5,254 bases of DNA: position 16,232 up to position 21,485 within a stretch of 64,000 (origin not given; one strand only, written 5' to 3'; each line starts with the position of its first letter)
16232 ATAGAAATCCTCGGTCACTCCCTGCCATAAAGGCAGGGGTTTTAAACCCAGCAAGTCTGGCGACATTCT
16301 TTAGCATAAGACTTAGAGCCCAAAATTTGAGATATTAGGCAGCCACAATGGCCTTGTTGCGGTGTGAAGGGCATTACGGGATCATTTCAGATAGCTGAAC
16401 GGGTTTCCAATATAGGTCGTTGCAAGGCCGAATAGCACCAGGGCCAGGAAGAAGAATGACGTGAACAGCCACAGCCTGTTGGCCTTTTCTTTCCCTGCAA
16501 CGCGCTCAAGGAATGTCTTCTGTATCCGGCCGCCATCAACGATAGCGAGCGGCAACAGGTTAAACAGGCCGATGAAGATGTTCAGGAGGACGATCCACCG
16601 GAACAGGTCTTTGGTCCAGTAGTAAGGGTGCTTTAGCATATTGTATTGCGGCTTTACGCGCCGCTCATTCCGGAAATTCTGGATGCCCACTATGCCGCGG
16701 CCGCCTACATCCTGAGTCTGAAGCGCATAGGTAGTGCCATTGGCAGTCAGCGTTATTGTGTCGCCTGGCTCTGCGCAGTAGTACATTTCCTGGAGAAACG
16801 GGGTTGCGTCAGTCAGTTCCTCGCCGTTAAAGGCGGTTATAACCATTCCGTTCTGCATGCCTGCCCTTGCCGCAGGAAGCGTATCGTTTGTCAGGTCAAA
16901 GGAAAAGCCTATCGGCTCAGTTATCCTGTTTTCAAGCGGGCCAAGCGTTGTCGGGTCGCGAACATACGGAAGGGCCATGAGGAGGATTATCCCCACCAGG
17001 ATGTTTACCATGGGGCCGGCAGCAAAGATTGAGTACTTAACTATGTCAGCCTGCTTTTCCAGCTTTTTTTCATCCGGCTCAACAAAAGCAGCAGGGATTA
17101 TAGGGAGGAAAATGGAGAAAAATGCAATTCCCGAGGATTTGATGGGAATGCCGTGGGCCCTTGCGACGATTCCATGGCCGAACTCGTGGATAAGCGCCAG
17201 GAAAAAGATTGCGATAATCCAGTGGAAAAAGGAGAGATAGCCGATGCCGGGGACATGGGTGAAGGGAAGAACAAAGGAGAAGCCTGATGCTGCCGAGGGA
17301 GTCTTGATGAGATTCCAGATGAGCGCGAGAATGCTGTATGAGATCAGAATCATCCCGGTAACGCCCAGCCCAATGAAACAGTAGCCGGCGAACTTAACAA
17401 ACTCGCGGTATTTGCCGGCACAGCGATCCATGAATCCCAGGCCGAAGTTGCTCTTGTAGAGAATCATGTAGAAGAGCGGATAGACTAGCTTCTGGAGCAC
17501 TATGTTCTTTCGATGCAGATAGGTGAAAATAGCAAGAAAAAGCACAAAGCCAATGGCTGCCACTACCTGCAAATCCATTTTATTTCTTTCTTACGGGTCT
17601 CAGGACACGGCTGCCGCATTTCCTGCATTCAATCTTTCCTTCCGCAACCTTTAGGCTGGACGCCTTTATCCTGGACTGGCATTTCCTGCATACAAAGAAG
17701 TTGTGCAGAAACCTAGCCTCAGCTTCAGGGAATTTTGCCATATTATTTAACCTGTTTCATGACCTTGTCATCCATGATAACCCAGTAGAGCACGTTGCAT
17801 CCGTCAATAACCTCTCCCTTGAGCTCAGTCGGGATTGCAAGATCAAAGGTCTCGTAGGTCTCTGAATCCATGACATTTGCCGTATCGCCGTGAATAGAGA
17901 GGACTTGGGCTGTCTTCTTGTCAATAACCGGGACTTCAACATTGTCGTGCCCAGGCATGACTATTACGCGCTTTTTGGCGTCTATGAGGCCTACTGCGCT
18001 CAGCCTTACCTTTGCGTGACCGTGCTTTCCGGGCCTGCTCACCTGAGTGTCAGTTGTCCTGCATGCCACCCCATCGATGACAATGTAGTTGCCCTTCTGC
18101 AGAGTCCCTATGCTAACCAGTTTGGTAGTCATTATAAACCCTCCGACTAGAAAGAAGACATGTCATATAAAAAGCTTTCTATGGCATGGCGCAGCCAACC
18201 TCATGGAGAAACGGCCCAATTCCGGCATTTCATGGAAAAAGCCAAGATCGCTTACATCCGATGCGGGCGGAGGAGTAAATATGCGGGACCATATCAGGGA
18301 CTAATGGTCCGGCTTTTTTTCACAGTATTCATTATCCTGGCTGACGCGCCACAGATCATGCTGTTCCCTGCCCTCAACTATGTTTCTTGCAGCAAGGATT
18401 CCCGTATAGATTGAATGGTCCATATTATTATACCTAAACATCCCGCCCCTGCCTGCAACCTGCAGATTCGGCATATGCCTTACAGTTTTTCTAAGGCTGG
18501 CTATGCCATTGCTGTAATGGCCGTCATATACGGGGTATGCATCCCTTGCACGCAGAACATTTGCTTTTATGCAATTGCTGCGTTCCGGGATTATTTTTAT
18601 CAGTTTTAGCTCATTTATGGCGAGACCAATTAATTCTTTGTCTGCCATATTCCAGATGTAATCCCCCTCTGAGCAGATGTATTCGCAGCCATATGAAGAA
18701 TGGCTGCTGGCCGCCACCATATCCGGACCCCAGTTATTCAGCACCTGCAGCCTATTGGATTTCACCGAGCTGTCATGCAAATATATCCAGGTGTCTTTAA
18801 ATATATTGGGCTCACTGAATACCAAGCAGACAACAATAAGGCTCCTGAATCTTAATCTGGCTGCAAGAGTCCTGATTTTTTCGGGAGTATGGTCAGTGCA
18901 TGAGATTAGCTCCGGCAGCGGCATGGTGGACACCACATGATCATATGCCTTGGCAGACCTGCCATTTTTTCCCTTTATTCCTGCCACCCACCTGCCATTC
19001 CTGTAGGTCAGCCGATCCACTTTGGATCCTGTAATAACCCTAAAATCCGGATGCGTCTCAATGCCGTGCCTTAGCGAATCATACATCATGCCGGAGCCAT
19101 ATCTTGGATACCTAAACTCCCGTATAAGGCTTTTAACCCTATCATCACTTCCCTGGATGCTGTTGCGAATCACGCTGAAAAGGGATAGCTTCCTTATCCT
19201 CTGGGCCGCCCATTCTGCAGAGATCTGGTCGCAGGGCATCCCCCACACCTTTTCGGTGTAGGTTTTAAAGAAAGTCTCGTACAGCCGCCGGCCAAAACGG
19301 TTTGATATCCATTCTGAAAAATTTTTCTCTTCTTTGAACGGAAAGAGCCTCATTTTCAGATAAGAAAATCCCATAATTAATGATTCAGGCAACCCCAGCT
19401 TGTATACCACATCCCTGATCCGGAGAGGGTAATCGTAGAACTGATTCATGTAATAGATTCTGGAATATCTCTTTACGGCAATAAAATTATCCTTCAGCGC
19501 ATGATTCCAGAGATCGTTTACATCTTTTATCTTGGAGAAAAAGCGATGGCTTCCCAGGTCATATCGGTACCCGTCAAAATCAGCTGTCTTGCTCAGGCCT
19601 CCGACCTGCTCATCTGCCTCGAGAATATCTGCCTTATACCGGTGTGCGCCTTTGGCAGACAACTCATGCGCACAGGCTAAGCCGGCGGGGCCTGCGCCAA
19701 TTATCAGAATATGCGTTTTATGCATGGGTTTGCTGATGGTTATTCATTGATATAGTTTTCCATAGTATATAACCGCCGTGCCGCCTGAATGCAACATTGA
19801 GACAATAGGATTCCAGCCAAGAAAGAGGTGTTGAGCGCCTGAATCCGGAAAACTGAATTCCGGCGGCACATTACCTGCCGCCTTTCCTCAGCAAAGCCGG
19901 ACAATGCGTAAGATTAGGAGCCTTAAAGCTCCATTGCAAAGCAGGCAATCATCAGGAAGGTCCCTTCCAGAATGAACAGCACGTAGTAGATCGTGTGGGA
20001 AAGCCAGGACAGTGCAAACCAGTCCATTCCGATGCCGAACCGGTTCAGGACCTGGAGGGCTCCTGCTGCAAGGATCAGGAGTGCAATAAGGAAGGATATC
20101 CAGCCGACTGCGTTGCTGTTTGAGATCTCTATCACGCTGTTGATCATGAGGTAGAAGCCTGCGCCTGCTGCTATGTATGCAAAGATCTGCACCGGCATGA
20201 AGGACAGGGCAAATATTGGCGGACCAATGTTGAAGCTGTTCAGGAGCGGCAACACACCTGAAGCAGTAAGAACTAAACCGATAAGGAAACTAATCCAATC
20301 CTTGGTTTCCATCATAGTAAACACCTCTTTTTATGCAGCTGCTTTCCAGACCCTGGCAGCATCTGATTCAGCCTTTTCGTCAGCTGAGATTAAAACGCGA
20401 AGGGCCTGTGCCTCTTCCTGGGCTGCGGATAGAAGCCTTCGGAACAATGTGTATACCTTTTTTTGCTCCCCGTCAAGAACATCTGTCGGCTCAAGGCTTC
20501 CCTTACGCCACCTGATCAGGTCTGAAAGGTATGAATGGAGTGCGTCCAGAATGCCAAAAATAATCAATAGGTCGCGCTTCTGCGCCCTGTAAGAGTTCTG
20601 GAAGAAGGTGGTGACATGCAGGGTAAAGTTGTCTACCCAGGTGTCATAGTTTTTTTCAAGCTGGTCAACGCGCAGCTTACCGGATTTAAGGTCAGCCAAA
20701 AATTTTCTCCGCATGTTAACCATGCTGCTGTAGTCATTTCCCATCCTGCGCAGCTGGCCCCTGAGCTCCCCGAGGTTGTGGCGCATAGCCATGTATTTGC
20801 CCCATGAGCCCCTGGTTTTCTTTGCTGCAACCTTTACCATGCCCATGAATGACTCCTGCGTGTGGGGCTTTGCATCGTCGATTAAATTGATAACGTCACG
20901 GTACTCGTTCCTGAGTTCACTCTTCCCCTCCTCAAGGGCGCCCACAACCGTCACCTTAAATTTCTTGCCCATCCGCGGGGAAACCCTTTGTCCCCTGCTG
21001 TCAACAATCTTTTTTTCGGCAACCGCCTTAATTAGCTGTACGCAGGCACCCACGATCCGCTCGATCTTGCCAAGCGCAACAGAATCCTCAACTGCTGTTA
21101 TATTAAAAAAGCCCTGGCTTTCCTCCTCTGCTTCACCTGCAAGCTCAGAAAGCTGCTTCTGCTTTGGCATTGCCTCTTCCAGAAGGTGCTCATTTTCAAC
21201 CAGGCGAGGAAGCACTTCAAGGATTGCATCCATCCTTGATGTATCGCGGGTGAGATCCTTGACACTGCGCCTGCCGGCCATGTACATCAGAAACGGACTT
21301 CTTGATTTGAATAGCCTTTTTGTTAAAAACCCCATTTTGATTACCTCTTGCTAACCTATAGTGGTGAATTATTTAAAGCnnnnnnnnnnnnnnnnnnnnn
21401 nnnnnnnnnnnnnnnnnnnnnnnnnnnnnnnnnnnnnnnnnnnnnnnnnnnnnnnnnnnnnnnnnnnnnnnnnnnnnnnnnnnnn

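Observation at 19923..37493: Fourteen co-directional, translationally coupled genes for an Arch_ATPase plus orphan secreted, bitopic, polytopic and helical cytoplasmic proteins: candidate undescribed trans-envelope apparatus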

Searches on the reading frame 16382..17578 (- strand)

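Call 5: search_protein_families(library=pfam, max_evalue=0.1, proteins=[window:16382-17578:-])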
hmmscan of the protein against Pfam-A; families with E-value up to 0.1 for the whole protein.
window:16382-17578:- (398 aa): 3 families
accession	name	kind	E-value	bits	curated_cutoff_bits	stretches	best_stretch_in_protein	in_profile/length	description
PF02163.28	Peptidase_M50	-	3.2e-27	95.7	27.2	1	121-380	3-220/221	Peptidase family M50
PF13180.12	PDZ_2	-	0.0015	19.2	27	1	234-278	23-66/80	PDZ domain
PF17820.7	PDZ_6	-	0.0041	17.3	27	1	235-259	10-34/54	PDZ domain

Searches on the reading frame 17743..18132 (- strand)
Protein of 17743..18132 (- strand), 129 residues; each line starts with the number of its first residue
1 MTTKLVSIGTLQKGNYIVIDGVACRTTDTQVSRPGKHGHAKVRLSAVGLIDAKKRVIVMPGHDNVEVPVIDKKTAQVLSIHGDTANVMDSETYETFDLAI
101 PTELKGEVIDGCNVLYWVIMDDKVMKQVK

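Call 5: search_protein_families(library=pfam, max_evalue=0.1, proteins=[window:17743-18132:-])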
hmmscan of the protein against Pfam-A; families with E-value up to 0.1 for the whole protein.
window:17743-18132:- (129 aa): 6 families
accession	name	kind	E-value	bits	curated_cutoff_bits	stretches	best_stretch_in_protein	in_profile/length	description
PF21485.3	IF5A-like_N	-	2.7e-13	50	27.1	1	3-58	3-58/63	Translation initiation factor 5A-like, N-terminal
PF01287.26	eIF-5a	-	2.1e-05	25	24.2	1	69-128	1-68/69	Eukaryotic elongation factor 5A hypusine, DNA-binding OB fold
PF08207.18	EFP_N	-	0.014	15.8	23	1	9-44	3-37/58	Elongation factor P (EF-P) KOW-like domain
PF01132.26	EFP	-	0.036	14.5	27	1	74-98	2-26/54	Elongation factor P (EF-P) OB domain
PF08308.17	PEGA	-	0.085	13.2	20.8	0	6-60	4-57/71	PEGA domain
PF24107.1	DUF7382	-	0.086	13.2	27.4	0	57-78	14-35/65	Domain of unknown function (DUF7382)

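Call 32: find_related_loci(query=window:17743-18132:-, collection=genome_contigs, flank=10000)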
Query window:17743-18132:- (129 aa) in genome_contigs; peptide patterns used: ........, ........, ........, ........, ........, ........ (x = any residue, [..] = any of these).
599 stretches matched a pattern (row limit reached: there are more); 547 encode a relative of the query (tblastn E <= 1e-3); the best 80 are kept; 80 distinct loci.
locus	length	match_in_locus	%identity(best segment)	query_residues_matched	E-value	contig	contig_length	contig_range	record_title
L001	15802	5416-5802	75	1-129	6e-71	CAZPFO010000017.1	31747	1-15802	MAG TPA_asm: uncultured Methanosarcinales archaeon isolate binchicken_co121_309 genome assembly, contig: NODE_628_length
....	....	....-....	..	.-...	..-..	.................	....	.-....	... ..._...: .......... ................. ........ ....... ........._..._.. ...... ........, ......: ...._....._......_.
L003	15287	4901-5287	77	1-129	1e-68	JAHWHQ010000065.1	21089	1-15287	MAG: Candidatus Woesearchaeota archaeon isolate MP5_5_87 k127_44222202, whole genome shotgun sequence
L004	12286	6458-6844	77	1-129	1e-68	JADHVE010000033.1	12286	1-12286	MAG: Candidatus Woesearchaeota archaeon isolate BS150m-G64 BS-150m-C4683, whole genome shotgun sequence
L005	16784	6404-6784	82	3-129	3e-68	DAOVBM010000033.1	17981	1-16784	MAG TPA_asm: Candidatus Woesearchaeota archaeon isolate CSMAG_1005 CSMAG_1005_k141_882278_length_17981_cov_10.8822, whol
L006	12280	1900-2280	78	3-129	4e-68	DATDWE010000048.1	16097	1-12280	MAG TPA_asm: Candidatus Nanoarchaeia archaeon isolate SMAG_U8102 k141_817570, whole genome shotgun sequence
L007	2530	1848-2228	78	3-129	2e-68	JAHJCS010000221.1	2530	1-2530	MAG: Nanoarchaeota archaeon isolate Modern_marine.mb.317 Modern_marine.mb.317_k141_2169937, whole genome shotgun sequenc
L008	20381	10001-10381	76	3-129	2e-67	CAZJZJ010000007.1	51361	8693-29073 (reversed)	MAG TPA_asm: uncultured Methanosarcinales archaeon isolate SRP077602_co6_417 genome assembly, contig: NODE_1055_length_5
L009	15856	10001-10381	75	3-129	6e-67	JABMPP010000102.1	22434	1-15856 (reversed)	MAG: Candidatus Woesearchaeota archaeon isolate bin.305 k141_6289865, whole genome shotgun sequence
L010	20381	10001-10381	80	3-129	7e-67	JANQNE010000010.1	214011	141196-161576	MAG: Candidatus Nanoarchaeia archaeon isolate PL23a_bin.30 k99_2057350, whole genome shotgun sequence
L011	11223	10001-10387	77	1-129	7e-67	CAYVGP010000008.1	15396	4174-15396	MAG TPA_asm: uncultured Methanosarcinales archaeon isolate SRP216583_co2_29 genome assembly, contig: NODE_2932_length_15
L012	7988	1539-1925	75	1-129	4e-67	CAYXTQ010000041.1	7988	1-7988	MAG TPA_asm: uncultured Methanosarcinales archaeon isolate binchicken_co266_33 genome assembly, contig: NODE_18503_lengt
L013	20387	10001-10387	73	1-129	1e-66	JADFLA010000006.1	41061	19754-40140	MAG: Nanoarchaeota archaeon isolate B4T1B8 B4T1B8_NODE1284, whole genome shotgun sequence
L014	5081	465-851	73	1-129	2e-66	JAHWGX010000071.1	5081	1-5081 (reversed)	MAG: Candidatus Woesearchaeota archaeon isolate FT1_083 k127_52896884, whole genome shotgun sequence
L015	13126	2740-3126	73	1-129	3e-66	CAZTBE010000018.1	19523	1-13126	MAG TPA_asm: uncultured Methanosarcinales archaeon isolate binchicken_co48_555 genome assembly, contig: NODE_4394_length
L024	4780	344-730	73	1-129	5e-65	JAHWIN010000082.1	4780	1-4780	MAG: Candidatus Woesearchaeota archaeon isolate YT1_767 k127_74975467, whole genome shotgun sequence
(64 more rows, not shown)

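Call 101: search_protein_families(library=pfam, max_evalue=0.001, proteins=[L024:2209-3198:+, L024:3628-4638:+, L024:3215-3577:+])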
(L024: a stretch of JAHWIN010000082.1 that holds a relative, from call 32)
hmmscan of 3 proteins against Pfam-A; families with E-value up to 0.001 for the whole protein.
L024:2209-3198:+ (329 aa): 0 families

L024:3628-4638:+ (336 aa): 0 families

L024:3215-3577:+ (120 aa): 0 families

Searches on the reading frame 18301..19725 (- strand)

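Call 5: search_protein_families(library=pfam, max_evalue=0.1, proteins=[window:18301-19725:-])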
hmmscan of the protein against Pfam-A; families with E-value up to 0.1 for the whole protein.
window:18301-19725:- (474 aa): 12 families
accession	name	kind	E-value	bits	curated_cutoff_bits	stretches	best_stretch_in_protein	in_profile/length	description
PF01593.30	Amino_oxidase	-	4.2e-22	79.5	19.8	1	14-449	2-442/443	Flavin containing amine oxidoreductase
PF13450.12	NAD_binding_8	-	6.8e-14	52.3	21.9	1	8-75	1-67/68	NAD(P)-binding Rossmann-like domain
PF01266.30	DAO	-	0.00013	22.1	27.9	1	6-45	2-39/353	FAD dependent oxidoreductase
PF13738.12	Pyr_redox_3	-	0.00025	20.8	30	1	7-38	1-30/305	Pyridine nucleotide-disulphide oxidoreductase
PF07992.20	Pyr_redox_2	-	0.0013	18.6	26.1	1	5-27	2-24/291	Pyridine nucleotide-disulphide oxidoreductase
PF01494.25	FAD_binding_3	-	0.0013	18.5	22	1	3-28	1-26/349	FAD binding domain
PF01946.23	Thi4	-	0.0018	18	26.2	1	4-43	18-55/235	Thi4 family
PF00890.30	FAD_binding_2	-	0.0025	17.5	20.4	1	6-27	2-23/414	FAD binding domain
PF03486.20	HI0933_like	-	0.0043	17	50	1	5-42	2-36/244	HI0933-like protein Rossmann domain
PF03275.19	GLF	-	0.019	15.1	26.3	0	152-176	2-25/203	UDP-galactopyranose mutase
PF13454.12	NAD_binding_9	-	0.022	15.2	21.8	0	8-42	2-38/155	FAD-NAD(P)-binding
PF05834.18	Lycopene_cycl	-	0.031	13.8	23.4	1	6-37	2-32/380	Lycopene cyclase protein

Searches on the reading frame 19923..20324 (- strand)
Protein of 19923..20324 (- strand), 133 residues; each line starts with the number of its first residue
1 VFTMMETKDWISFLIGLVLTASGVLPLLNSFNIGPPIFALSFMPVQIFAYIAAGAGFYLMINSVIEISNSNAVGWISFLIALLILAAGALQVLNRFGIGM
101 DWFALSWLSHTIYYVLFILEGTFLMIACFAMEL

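Call 5: search_protein_families(library=pfam, max_evalue=0.1, proteins=[window:19923-20324:-])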
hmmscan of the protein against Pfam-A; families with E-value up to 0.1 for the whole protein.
window:19923-20324:- (133 aa): 1 family
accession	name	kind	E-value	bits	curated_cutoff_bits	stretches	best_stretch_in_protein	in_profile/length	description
PF03729.18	DUF308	-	0.034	14.9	25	0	9-31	22-44/73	Short repeat of unknown function (DUF308)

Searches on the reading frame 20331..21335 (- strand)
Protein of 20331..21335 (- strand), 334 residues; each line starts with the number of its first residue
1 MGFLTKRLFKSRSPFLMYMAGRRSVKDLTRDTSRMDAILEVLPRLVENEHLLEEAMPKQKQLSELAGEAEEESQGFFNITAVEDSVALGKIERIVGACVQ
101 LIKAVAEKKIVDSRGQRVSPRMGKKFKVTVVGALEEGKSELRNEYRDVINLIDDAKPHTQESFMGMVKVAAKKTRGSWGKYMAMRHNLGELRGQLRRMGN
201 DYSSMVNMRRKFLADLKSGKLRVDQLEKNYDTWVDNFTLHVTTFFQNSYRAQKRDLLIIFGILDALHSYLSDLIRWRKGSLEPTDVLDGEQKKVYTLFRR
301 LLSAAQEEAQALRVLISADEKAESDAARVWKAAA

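Call 5: search_protein_families(library=pfam, max_evalue=0.1, proteins=[window:20331-21335:-])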
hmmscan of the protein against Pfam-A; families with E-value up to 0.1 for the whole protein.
window:20331-21335:- (334 aa): 3 families
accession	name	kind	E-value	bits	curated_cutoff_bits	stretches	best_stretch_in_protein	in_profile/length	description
PF17764.6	PriA_3primeBD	-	0.017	15.4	22.7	1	111-183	21-92/96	3'DNA-binding domain (3'BD)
PF00308.24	Bac_DnaA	-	0.071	13.7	23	0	100-156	49-107/162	Bacterial DnaA ATPAse domain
PF06287.16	DUF1039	-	0.077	13.8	25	0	35-51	12-28/65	Protein of unknown function (DUF1039)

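Call 22: search_protein_families(library=phrogs, max_evalue=0.01, proteins=[window:20331-21335:-])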
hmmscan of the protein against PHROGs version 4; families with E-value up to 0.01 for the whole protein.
window:20331-21335:- (334 aa): 0 families

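Call 81: search_protein_families(library=padloc, max_evalue=0.01, proteins=[window:20331-21335:-])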
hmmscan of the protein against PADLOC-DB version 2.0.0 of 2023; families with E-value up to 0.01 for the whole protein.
window:20331-21335:- (334 aa): 0 families
